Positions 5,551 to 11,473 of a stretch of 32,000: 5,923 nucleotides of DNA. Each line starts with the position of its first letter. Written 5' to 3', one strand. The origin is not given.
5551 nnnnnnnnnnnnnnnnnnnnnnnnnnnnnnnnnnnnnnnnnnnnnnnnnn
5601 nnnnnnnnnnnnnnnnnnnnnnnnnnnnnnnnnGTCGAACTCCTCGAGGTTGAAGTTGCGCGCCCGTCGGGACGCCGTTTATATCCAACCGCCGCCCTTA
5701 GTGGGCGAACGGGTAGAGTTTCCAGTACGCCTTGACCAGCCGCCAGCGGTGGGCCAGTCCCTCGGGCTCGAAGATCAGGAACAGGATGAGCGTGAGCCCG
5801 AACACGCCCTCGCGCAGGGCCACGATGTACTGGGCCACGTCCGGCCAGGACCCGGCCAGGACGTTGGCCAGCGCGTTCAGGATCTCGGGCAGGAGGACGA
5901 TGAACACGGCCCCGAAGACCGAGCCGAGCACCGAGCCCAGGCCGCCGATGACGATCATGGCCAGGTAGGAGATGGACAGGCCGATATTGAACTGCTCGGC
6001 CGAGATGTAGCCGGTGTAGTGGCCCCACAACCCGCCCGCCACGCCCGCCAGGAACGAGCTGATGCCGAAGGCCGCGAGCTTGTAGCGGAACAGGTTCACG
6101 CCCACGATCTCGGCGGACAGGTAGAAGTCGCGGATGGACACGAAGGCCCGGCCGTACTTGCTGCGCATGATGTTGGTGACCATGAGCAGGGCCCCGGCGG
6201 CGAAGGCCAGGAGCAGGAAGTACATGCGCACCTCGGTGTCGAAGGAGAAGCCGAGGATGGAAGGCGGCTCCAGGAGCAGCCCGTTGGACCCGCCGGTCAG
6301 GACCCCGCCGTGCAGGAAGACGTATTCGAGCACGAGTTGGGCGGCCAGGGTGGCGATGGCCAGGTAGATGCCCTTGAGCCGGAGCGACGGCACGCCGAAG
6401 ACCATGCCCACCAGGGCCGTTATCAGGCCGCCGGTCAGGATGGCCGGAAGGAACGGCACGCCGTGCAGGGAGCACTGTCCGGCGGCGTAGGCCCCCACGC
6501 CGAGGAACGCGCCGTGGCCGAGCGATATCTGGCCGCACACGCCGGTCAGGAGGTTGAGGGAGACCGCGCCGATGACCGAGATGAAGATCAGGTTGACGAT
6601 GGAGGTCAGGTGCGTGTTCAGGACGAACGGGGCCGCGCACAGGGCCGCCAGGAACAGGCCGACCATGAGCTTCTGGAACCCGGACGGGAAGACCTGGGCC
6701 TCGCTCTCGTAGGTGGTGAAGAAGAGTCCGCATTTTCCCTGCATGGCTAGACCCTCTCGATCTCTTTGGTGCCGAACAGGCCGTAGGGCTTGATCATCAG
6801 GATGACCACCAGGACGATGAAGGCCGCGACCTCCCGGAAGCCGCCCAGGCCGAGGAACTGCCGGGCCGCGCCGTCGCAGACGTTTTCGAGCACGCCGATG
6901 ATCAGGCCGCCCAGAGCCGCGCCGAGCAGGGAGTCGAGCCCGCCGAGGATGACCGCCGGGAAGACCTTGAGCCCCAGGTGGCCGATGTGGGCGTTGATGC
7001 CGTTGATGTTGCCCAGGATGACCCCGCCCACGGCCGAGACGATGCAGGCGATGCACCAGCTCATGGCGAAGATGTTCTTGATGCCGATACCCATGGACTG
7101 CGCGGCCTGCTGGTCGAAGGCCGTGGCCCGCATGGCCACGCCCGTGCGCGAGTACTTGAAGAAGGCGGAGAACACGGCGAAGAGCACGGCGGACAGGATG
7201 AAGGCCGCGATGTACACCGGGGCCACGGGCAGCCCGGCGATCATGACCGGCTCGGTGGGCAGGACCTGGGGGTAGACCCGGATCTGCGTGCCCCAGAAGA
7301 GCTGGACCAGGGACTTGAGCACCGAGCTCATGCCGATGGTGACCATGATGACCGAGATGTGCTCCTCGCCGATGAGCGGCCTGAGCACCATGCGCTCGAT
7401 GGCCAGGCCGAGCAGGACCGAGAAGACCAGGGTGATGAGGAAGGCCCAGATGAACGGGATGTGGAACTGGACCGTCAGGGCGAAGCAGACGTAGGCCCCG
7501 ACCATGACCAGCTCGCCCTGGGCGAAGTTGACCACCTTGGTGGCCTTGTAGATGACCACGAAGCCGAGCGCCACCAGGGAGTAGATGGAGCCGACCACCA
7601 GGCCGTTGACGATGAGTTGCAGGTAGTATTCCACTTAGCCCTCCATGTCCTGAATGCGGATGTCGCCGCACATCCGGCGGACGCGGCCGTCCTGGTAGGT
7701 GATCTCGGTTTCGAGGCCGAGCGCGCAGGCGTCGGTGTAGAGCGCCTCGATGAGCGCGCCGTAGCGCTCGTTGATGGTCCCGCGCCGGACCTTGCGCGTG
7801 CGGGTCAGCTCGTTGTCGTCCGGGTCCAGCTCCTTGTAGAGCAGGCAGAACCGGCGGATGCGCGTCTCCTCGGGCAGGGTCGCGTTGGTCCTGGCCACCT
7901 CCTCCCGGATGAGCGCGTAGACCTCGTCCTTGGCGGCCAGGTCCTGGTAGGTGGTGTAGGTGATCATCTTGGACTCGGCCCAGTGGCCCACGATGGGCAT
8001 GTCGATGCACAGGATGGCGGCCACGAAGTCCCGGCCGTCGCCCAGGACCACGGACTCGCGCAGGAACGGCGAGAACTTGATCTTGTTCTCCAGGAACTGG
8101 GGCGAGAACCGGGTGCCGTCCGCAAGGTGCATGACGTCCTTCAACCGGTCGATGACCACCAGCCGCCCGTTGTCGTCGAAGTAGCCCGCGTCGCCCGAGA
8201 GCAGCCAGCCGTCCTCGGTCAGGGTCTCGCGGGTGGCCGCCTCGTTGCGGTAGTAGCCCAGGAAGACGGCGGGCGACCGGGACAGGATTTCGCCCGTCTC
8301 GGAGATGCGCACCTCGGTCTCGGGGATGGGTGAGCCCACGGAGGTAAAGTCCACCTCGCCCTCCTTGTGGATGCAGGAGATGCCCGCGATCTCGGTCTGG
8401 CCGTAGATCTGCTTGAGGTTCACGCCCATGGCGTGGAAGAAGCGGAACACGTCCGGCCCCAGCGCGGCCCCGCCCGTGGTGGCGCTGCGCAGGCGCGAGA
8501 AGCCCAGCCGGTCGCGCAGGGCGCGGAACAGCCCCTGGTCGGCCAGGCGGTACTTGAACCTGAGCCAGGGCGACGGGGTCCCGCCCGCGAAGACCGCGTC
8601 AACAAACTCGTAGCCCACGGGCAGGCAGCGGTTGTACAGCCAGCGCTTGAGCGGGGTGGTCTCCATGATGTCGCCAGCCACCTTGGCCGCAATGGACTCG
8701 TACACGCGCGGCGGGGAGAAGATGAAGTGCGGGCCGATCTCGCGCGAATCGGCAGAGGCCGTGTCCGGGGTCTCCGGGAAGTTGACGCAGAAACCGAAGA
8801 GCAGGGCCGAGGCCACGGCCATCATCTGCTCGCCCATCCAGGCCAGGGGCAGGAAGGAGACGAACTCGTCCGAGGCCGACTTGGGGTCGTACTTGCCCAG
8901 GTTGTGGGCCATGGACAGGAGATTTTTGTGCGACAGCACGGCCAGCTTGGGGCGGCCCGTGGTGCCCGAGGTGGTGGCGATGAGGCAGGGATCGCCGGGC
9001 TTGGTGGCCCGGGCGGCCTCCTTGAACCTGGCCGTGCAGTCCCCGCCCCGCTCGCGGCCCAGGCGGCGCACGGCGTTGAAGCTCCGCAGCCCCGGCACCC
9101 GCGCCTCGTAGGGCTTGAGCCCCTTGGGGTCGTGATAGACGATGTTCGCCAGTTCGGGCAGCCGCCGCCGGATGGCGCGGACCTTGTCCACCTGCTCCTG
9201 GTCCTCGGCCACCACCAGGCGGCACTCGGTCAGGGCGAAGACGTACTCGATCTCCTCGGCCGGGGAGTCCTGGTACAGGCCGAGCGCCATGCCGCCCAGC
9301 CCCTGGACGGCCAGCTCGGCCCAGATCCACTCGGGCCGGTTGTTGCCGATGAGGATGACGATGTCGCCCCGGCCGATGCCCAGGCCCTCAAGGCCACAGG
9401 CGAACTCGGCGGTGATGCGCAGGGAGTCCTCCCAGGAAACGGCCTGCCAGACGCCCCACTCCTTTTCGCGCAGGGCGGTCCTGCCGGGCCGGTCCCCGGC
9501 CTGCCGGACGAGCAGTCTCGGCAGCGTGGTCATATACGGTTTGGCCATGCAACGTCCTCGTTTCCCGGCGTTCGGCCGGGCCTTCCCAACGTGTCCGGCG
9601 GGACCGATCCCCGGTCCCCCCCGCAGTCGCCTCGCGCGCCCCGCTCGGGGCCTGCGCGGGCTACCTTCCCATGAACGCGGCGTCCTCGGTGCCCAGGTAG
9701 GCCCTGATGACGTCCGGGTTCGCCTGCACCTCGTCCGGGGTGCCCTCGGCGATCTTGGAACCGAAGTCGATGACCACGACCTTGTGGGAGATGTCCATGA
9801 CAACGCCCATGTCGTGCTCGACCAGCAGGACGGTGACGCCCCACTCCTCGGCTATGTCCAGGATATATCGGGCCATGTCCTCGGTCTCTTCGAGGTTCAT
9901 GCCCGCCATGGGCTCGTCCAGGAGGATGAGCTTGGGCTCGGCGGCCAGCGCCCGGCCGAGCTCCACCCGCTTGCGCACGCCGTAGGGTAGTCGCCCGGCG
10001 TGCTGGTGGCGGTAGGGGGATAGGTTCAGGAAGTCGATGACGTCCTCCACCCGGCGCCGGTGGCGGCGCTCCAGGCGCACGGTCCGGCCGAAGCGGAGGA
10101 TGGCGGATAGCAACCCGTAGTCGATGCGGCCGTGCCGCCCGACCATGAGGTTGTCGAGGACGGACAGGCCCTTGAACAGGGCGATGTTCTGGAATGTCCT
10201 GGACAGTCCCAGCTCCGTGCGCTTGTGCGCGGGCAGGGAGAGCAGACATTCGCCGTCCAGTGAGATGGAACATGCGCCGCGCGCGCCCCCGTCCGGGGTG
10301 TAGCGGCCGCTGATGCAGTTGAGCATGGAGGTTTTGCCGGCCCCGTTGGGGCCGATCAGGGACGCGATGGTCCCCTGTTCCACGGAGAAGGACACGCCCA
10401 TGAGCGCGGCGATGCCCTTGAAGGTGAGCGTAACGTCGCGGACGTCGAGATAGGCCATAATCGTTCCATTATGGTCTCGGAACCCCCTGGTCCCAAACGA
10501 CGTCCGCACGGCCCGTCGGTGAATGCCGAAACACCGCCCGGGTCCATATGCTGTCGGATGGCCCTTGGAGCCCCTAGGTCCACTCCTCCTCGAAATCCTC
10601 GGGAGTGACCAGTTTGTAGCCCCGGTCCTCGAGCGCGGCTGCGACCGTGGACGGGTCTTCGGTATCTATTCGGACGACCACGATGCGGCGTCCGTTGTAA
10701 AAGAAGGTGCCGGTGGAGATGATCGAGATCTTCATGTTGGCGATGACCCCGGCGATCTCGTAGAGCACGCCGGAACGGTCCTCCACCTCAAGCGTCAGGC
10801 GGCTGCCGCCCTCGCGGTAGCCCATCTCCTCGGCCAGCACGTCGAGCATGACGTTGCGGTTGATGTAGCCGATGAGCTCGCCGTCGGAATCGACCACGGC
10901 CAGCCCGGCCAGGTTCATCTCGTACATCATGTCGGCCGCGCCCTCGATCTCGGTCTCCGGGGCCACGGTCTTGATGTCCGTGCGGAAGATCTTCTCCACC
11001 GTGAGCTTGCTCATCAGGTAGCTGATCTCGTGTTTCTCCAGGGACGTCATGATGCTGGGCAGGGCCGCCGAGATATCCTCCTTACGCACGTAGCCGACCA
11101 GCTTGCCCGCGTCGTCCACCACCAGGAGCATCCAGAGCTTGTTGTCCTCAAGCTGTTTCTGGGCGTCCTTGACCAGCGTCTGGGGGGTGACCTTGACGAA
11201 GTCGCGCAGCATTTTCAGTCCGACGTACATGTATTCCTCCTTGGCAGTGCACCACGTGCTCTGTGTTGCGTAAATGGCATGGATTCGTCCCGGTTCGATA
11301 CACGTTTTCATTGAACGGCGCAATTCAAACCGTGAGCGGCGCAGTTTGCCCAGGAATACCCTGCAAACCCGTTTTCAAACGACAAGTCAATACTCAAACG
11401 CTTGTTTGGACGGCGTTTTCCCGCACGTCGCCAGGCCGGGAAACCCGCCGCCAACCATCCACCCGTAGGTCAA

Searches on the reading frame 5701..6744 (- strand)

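Call 30: search_protein_families(library=pfam, proteins=[window:5701-6744:-], max_evalue=0.00001)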
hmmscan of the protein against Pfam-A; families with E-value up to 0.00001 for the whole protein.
window:5701-6744:- (348 aa): 1 family
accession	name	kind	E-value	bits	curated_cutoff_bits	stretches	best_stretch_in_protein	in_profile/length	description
PF02653.21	BPD_transp_2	-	1.5e-38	133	26.8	1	47-322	3-268/269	Branched-chain amino acid transport system / permease component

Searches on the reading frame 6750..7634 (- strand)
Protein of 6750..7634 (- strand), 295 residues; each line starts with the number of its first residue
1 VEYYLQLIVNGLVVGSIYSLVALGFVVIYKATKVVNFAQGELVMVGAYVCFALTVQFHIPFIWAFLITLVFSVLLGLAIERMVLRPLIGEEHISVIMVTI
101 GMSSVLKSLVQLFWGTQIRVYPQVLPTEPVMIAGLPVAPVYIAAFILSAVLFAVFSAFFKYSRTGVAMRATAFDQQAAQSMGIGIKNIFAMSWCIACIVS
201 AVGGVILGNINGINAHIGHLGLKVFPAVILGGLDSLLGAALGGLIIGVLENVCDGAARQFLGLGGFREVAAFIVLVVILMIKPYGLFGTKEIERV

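Call 30: search_protein_families(library=pfam, proteins=[window:6750-7634:-], max_evalue=0.00001)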
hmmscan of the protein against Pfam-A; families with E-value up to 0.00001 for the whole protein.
window:6750-7634:- (295 aa): 1 family
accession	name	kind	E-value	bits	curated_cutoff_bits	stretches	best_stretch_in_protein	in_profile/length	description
PF02653.21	BPD_transp_2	-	2.9e-32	112.3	26.8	1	8-280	2-267/269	Branched-chain amino acid transport system / permease component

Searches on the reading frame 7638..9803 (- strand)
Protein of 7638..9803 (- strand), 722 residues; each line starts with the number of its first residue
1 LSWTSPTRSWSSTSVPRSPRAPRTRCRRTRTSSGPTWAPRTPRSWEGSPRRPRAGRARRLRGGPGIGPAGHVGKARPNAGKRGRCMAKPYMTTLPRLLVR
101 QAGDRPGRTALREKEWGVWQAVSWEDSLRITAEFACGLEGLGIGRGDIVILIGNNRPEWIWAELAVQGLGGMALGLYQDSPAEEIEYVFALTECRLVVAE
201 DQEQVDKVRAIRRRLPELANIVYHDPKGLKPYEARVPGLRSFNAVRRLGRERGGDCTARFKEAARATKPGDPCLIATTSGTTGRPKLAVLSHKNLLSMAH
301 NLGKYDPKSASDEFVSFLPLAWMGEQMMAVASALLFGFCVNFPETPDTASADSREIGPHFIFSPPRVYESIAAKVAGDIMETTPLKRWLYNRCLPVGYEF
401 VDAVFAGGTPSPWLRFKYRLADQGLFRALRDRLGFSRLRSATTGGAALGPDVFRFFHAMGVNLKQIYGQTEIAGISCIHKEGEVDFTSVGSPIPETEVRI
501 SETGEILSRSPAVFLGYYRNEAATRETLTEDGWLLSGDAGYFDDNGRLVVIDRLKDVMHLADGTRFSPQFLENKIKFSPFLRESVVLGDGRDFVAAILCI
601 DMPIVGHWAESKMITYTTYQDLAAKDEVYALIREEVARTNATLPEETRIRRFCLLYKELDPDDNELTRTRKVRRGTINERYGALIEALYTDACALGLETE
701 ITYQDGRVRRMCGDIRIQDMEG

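Call 30: search_protein_families(library=pfam, proteins=[window:7638-9803:-], max_evalue=0.00001)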
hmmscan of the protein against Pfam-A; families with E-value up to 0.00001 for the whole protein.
window:7638-9803:- (722 aa): 2 families
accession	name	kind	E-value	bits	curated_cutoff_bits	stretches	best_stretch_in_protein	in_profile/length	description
PF00501.34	AMP-binding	-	5e-63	213.6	29.9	1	100-518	3-384/384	AMP-binding enzyme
PF23562.2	AMP-binding_C_3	-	2e-10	41.5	20.8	1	556-691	2-122/124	AMP-binding enzyme C-terminal domain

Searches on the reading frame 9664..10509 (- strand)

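Call 30: search_protein_families(library=pfam, proteins=[window:9664-10509:-], max_evalue=0.00001)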
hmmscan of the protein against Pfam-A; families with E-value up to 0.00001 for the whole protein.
window:9664-10509:- (282 aa): 2 families
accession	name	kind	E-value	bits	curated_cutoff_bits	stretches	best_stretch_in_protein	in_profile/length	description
PF00005.33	ABC_tran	-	8.9e-25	88.3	25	1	37-202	2-137/137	ABC transporter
PF12399.14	BCA_ABC_TP_C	-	1.2e-14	54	25.5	1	252-277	2-27/27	Branched-chain amino acid ATP-binding cassette transporter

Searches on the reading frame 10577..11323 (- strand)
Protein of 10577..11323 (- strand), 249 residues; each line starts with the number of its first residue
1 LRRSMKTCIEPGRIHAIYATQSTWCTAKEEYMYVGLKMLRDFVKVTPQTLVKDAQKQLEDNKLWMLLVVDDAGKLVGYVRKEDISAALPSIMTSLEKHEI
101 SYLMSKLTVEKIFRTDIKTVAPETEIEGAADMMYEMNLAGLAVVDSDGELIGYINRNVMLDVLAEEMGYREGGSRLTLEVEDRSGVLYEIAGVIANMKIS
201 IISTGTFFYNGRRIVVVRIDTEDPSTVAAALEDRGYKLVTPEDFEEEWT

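Call 30: search_protein_families(library=pfam, proteins=[window:10577-11323:-], max_evalue=0.00001)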
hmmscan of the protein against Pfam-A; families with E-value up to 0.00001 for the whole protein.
window:10577-11323:- (249 aa): 3 families
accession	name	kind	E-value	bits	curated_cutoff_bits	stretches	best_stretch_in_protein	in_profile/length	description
PF00571.33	CBS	-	1.4e-18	67.4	24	2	38-88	5-55/57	CBS domain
PF22190.2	TTHA0829-like_ACT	-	1.9e-08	34.6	27.4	1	172-238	1-66/70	TTHA0829-like ACT domain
PF01842.31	ACT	-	7.6e-06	26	27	0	175-233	2-63/66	ACT domain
